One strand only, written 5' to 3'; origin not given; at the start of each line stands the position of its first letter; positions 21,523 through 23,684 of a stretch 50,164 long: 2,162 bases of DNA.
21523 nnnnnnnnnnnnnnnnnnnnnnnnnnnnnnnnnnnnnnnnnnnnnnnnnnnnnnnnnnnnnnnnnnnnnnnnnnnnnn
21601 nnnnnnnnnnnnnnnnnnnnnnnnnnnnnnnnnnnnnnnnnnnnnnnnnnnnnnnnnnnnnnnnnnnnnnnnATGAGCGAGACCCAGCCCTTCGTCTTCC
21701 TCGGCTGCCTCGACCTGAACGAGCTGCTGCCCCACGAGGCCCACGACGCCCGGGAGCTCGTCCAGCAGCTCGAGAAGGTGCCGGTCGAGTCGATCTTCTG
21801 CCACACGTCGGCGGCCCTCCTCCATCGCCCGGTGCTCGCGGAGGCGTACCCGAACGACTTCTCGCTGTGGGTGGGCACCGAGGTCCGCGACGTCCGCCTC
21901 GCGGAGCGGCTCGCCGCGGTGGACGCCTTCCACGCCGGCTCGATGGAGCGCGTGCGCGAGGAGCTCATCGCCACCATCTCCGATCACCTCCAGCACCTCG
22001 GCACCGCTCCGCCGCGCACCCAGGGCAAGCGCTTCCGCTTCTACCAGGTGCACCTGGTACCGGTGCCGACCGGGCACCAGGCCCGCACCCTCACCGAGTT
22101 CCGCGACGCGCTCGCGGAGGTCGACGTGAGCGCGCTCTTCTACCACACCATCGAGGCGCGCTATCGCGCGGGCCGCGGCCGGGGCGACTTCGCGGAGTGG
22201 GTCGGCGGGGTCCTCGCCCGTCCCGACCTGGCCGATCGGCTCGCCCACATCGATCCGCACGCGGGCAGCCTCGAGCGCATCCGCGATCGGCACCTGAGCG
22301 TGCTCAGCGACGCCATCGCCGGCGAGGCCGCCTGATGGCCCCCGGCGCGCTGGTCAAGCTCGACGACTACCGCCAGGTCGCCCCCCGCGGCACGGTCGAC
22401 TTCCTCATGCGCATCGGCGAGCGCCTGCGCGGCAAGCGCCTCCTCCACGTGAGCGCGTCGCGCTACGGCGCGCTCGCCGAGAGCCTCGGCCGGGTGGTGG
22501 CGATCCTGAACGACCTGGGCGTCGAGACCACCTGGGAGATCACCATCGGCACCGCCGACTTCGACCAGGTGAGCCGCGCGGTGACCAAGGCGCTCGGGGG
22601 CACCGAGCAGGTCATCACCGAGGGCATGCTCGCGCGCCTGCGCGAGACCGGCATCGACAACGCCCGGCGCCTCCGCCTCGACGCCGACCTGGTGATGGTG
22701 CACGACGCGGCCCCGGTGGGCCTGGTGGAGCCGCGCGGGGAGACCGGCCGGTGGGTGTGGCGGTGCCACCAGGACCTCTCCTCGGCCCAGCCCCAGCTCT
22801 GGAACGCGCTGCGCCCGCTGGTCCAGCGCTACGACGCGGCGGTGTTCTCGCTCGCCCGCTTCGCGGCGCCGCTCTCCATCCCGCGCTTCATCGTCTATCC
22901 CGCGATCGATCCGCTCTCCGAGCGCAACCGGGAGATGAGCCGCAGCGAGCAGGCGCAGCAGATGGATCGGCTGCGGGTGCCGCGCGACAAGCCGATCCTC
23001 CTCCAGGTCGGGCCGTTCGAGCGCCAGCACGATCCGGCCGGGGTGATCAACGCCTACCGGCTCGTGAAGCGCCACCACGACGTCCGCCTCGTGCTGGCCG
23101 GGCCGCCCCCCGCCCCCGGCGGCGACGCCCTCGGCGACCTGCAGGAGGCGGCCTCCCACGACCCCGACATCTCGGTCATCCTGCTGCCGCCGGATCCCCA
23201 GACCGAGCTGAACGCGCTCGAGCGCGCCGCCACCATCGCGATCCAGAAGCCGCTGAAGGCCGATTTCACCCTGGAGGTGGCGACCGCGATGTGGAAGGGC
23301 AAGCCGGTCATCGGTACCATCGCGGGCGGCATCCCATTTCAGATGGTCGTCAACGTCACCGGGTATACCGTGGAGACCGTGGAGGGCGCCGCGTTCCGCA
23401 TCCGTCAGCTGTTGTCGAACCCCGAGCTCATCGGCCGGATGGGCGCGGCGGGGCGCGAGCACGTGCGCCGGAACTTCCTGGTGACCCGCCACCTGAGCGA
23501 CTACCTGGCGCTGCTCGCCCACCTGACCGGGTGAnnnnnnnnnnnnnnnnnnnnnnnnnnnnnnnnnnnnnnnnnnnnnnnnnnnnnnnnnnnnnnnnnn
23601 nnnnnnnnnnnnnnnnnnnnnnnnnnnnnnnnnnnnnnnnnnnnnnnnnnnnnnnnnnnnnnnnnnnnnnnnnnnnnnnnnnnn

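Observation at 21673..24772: Translationally coupled trio (DUF5752-like, TreT-like, GT-A-like) inserted directly upstream of glgE: candidate undescribed module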

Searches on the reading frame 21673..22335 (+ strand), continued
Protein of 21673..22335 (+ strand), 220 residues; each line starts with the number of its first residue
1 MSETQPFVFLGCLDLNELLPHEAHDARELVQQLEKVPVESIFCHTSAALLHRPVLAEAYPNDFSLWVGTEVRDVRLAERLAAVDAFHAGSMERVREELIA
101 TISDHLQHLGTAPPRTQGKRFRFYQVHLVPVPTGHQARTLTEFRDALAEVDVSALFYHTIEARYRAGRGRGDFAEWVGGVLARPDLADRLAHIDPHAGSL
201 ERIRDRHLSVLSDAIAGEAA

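Call 74: find_related_loci(query=A4, collection=genome_contigs, flank=7000)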
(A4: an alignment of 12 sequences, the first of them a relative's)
Query A4 (217 aa) in genome_contigs; peptide patterns used: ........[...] (x = any residue, [..] = any of these).
442 stretches matched a pattern; 432 encode a relative of the query (tblastn E <= 1e-3); the best 80 are kept; 80 distinct loci.
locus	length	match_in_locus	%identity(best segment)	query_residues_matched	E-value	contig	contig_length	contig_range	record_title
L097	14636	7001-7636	80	1-214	6e-108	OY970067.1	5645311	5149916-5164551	MAG: uncultured candidate division NC10 bacterium isolate MFD01231.bin.c.1 genome assembly, chromosome: 1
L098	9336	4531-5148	39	8-213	4e-47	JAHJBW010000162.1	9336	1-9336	MAG: Candidatus Margulisiibacteriota bacterium isolate Modern_marine.mb.277 Modern_marine.mb.277_k141_1683393, whole gen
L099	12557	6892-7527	39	3-214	9e-43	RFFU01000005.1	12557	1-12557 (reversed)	MAG: Candidatus Hydrogenedentota bacterium isolate J006 k99_53229, whole genome shotgun sequence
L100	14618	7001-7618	39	8-213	3e-42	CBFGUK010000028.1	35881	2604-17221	MAG TPA_asm: uncultured bacterium isolate SRR17295757_concoct_170 genome assembly, contig: ERZ23398518.1079, whole genom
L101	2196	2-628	35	7-215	1e-39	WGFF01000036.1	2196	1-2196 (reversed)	MAG: Deltaproteobacteria bacterium isolate S146_73 k151_182857, whole genome shotgun sequence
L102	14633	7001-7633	38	4-214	8e-39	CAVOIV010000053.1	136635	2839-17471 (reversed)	MAG: uncultured candidate division NC10 bacterium isolate MFD10007.bin.2.127 genome assembly, contig: contig_63604, whol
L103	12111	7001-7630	35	6-213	1e-38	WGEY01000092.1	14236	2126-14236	MAG: Deltaproteobacteria bacterium isolate S146_62 k151_728255, whole genome shotgun sequence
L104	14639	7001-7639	37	1-214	2e-38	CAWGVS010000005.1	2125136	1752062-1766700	MAG: uncultured Candidatus Rokubacteria bacterium isolate MFD02242.bin.2.73 genome assembly, contig: contig_3168, whole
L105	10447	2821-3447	36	7-215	3e-38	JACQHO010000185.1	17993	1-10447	MAG: Nitrospirae bacterium isolate NC_groundwater_1101_Ag_S2p5_58_88 S_2p5_S6_coassembly_k141_4117280, whole genome shot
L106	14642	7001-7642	37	1-214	4e-38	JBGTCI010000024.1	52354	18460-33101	MAG: Nitrospiraceae bacterium isolate JTS-RE116 k141_8455141, whole genome shotgun sequence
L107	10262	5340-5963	34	7-214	4e-38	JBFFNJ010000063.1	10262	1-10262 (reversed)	MAG: Candidatus Deferrimicrobia bacterium isolate Mix_mud18.2022.04.7 k141_2058043_length_10262_cov_7.0000, whole genome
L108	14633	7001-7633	37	2-214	4e-38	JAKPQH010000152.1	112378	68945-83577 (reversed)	MAG: bacterium isolate JPNA_maxbin.176 k141_496095, whole genome shotgun sequence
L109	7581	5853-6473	35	8-214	1e-37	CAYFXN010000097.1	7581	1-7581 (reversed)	MAG TPA_asm: uncultured bacterium isolate ERP108616_co2_418 genome assembly, contig: NODE_19542_length_7581_cov_4.887457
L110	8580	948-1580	35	7-215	2e-37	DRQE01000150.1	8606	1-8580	MAG TPA_asm: Deltaproteobacteria bacterium isolate HyVt-575 HyVt-575_k145_600676, whole genome shotgun sequence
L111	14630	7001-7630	36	5-214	2e-37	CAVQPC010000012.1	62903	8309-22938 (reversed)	MAG: uncultured candidate division NC10 bacterium isolate MFD01299.bin.2.79 genome assembly, contig: contig_13265, whole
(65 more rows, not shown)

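Call 87: search_solved_structures(query=A4, max_evalue=1, show_alignments=1)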
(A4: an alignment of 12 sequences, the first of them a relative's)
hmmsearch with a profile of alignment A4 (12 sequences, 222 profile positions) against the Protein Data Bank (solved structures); distinct sequences matched with E-value up to 1: 4.
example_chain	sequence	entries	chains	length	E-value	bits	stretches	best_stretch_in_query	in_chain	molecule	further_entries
4cso_A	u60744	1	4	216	5.2e-38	133.7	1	3-215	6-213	ORFY PROTEIN, TRANSCRIPTION FACTOR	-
2c8i_B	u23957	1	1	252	0.071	15.6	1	31-72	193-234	ECHOVIRUS 11 COAT PROTEIN VP2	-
1h8t_B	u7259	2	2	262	0.075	15.5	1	31-72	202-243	ECHOVIRUS 11 COAT PROTEIN VP2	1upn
4xb6_A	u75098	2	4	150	0.61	12.5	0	70-125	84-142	Alpha-D-ribose 1-methylphosphonate 5-triphosphate synthase subunit PhnG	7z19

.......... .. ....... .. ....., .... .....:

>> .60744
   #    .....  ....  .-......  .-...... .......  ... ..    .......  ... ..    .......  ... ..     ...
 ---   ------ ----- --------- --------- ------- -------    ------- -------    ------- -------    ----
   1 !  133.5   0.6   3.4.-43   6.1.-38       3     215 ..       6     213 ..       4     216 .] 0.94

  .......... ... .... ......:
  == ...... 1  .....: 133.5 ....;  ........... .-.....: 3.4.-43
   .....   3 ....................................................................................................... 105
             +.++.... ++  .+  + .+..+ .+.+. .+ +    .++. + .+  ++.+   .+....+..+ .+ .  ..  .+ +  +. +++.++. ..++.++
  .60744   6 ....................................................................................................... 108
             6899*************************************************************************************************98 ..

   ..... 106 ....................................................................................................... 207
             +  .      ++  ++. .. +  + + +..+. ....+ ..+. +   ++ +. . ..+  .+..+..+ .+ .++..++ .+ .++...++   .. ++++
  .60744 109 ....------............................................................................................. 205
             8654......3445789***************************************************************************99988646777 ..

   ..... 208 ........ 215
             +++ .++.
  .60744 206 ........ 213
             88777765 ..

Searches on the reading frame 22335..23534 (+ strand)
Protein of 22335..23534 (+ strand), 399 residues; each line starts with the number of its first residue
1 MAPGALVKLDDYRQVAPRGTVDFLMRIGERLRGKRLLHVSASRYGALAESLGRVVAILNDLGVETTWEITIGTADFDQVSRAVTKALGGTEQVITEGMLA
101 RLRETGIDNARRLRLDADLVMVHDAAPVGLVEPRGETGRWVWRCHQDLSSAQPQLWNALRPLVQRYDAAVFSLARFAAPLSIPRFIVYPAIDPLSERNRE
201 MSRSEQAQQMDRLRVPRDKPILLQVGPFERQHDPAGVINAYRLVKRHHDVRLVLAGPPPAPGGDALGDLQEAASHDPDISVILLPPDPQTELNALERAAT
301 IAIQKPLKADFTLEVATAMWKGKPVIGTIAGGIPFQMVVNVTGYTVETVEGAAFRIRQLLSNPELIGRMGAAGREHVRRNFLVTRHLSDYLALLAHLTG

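Call 10: search_protein_families(library=pfam, proteins=[window:22335-23534:+], max_evalue=0.01)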
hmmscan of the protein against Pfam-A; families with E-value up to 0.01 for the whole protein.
window:22335-23534:+ (399 aa): 3 families
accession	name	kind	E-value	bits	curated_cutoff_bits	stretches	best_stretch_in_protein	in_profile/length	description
PF21269.3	TreT_GT1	-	2.1e-31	109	27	1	38-177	1-143/144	Trehalose synthase, N-terminal domain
PF00534.26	Glycos_transf_1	-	1.1e-14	54.8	26.4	1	208-375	4-171/172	Glycosyl transferases group 1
PF13692.12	Glyco_trans_1_4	-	4.9e-08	33.8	27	1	220-362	2-142/142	Glycosyl transferases group 1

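Call 11: search_protein_families(library=ncbifam, proteins=[window:22335-23534:+], max_evalue=0.01)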
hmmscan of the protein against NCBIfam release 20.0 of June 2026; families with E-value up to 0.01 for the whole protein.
window:22335-23534:+ (399 aa): 7 families
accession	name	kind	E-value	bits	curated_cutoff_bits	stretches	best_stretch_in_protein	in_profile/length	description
NF041139.1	TreT_Thcocales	equivalog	2e-70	237.7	775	1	8-396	13-411/412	trehalose synthase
TIGR03449.1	mycothiol_MshA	equivalog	2.4e-11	43.2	462.5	1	204-378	205-385/406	D-inositol-3-phosphate glycosyltransferase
TIGR02149.1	glgA_Coryne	subfamily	2.6e-11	43.3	302.4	1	201-381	186-374/391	glycogen synthase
TIGR03999.1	thiol_BshA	equivalog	5.4e-11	42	273.7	1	200-396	180-372/375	N-acetyl-alpha-D-glucosaminyl L-malate synthase BshA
NF041876.1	EPS_EpsE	equivalog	1.3e-07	31.2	400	1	240-385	235-384/389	exopolysaccharide biosynthesis GT4 family glycosyltransferase EpsE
TIGR03088.1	stp2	hypoth_equivalog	1.6e-07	30.7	409.05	1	157-394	131-370/374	TIGR03088 family PEP-CTERM/XrtA system glycosyltransferase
TIGR04047.1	MSMEG_0565_glyc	hypoth_equivalog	2.6e-05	23.5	259.85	1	201-328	176-306/373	MSMEG_0565 family glycosyltransferase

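Call 16: search_solved_structures(query=window:22335-23531:+, max_evalue=0.001, show_alignments=1)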
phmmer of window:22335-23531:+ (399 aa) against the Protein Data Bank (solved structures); distinct sequences matched with E-value up to 0.001: 9.
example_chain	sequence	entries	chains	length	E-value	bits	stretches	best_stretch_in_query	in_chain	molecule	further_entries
6zj4_AAA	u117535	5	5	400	2.7e-85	289.8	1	13-398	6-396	Trehalose phosphorylase/synthase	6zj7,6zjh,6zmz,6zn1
2xa2_A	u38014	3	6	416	3.5e-68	233.5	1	8-398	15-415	TREHALOSE-SYNTHASE TRET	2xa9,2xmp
2x6q_A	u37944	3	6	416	1.7e-67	231.2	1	8-398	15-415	TREHALOSE-SYNTHASE TRET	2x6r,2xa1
2jjm_A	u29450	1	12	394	5.4e-08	35.4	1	203-391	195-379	GLYCOSYL TRANSFERASE, GROUP 1 FAMILY PROTEIN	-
3mbo_A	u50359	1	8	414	6e-08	35.2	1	203-391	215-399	Glycosyltransferase, group 1 family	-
3c4q_A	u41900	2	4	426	4.4e-07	32.4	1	212-379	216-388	Predicted glycosyltransferases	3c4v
3c48_A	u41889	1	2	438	4.7e-07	32.3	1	212-379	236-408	Predicted glycosyltransferases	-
6kih_A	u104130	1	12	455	1.7e-06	30.5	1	211-381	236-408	Tll1590 protein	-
5d00_A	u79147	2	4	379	7.3e-06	28.4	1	213-397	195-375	N-acetyl-alpha-D-glucosaminyl L-malate synthase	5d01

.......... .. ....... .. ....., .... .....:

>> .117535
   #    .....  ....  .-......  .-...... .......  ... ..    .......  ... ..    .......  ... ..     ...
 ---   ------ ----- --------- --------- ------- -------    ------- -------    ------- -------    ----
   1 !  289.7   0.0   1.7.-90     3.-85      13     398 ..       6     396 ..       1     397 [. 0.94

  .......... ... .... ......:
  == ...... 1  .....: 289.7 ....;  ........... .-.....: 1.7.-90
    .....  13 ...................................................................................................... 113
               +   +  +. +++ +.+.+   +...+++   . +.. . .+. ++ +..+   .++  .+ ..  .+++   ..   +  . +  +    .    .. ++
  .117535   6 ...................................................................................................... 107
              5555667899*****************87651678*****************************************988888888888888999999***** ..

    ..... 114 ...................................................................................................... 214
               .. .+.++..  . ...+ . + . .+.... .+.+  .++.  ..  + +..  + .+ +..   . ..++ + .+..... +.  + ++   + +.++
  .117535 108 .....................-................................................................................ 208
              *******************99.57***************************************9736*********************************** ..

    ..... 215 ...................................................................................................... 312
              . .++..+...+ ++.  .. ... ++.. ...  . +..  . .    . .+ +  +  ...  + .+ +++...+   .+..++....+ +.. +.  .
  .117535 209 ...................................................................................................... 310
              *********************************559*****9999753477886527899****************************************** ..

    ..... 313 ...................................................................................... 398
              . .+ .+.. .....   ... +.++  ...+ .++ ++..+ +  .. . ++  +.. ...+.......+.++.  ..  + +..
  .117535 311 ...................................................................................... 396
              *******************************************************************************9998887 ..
